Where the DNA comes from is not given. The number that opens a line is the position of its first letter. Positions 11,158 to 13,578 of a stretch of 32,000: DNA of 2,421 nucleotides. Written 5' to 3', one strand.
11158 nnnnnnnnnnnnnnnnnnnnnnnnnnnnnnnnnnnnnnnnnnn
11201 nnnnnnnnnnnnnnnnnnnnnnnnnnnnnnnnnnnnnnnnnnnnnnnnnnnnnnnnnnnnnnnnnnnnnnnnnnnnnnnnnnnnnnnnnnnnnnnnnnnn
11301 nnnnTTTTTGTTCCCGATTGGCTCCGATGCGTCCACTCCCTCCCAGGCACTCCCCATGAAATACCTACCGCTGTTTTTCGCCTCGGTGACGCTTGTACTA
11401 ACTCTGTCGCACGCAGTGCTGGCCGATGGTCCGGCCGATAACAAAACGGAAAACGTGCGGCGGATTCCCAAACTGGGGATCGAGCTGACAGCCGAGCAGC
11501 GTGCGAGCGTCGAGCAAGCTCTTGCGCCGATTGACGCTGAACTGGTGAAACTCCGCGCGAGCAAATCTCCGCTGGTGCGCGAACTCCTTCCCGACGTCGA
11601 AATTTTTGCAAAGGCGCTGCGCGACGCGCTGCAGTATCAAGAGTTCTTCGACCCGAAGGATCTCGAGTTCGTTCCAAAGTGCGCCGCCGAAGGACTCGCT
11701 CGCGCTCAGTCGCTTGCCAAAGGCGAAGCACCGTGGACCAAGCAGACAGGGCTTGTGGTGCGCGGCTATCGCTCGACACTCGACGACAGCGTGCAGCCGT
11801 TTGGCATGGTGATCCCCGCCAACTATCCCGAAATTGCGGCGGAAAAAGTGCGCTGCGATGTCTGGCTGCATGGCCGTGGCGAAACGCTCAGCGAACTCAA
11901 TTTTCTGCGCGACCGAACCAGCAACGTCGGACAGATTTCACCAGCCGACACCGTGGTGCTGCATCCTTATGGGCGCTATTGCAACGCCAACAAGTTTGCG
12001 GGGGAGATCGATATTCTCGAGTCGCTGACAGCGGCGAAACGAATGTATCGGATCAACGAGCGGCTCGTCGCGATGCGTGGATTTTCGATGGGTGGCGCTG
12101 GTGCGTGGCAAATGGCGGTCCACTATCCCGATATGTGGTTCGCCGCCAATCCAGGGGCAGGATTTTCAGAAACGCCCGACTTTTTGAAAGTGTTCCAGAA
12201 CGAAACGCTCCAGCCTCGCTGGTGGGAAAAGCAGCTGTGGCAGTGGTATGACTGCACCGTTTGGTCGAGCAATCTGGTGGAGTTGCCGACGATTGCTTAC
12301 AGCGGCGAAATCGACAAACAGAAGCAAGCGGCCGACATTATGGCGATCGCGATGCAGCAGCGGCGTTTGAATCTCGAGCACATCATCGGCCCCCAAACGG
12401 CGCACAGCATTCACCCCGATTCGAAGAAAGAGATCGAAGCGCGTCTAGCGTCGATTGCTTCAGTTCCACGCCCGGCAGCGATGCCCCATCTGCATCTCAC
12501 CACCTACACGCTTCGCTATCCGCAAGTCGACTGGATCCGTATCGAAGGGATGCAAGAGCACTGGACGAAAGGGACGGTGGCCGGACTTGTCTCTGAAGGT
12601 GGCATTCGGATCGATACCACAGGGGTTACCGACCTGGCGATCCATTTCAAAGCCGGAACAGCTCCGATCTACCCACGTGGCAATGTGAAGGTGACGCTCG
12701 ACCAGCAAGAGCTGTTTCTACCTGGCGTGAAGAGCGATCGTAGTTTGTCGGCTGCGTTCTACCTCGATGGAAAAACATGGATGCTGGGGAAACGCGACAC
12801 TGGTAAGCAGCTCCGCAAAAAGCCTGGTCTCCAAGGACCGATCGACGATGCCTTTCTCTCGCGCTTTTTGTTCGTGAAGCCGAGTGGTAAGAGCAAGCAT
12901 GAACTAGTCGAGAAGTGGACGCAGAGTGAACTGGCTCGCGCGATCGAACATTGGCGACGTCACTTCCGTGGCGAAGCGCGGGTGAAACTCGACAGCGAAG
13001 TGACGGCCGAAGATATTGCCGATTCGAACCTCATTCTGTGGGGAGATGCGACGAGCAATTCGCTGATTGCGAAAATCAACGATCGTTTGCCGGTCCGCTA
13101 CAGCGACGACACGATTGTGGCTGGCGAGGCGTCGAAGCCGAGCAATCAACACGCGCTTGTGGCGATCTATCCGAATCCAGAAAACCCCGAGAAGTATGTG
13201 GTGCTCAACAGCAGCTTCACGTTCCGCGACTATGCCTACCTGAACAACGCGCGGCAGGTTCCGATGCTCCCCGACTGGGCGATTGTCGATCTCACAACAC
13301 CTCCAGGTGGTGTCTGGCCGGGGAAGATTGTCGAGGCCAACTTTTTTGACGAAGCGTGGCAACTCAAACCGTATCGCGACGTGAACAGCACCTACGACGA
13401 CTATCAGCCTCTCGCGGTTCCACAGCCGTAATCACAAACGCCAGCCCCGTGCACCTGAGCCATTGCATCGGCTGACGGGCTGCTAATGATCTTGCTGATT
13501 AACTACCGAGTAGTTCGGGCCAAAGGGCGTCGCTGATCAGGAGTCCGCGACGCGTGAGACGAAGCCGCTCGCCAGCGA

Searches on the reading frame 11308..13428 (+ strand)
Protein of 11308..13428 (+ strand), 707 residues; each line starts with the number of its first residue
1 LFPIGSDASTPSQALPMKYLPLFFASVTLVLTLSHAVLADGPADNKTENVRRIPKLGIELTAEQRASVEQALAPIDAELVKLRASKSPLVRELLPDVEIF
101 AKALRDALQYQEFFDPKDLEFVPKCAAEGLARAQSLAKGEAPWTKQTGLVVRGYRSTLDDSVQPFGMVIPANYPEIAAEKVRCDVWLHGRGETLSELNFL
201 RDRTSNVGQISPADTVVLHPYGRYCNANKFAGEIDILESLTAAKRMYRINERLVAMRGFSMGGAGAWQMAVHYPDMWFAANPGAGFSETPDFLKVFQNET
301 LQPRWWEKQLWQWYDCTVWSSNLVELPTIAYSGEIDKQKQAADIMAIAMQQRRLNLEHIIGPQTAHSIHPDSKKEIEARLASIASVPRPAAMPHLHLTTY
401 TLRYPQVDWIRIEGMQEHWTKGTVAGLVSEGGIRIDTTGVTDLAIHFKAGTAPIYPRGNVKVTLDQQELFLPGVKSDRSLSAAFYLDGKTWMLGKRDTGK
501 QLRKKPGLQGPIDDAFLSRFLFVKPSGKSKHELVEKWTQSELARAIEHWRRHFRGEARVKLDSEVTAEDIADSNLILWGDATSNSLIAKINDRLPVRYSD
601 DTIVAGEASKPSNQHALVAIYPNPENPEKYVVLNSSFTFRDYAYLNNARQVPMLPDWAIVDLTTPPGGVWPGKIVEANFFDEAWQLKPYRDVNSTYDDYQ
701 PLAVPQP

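Call 94: search_protein_families(library=pfam, max_evalue=0.001, proteins=[window:11308-13428:+])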
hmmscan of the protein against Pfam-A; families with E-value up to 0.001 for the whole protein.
window:11308-13428:+ (707 aa): 1 family
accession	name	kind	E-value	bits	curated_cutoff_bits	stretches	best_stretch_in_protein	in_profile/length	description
PF00756.26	Esterase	-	0.00072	19.8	22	0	247-321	110-175/251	Putative esterase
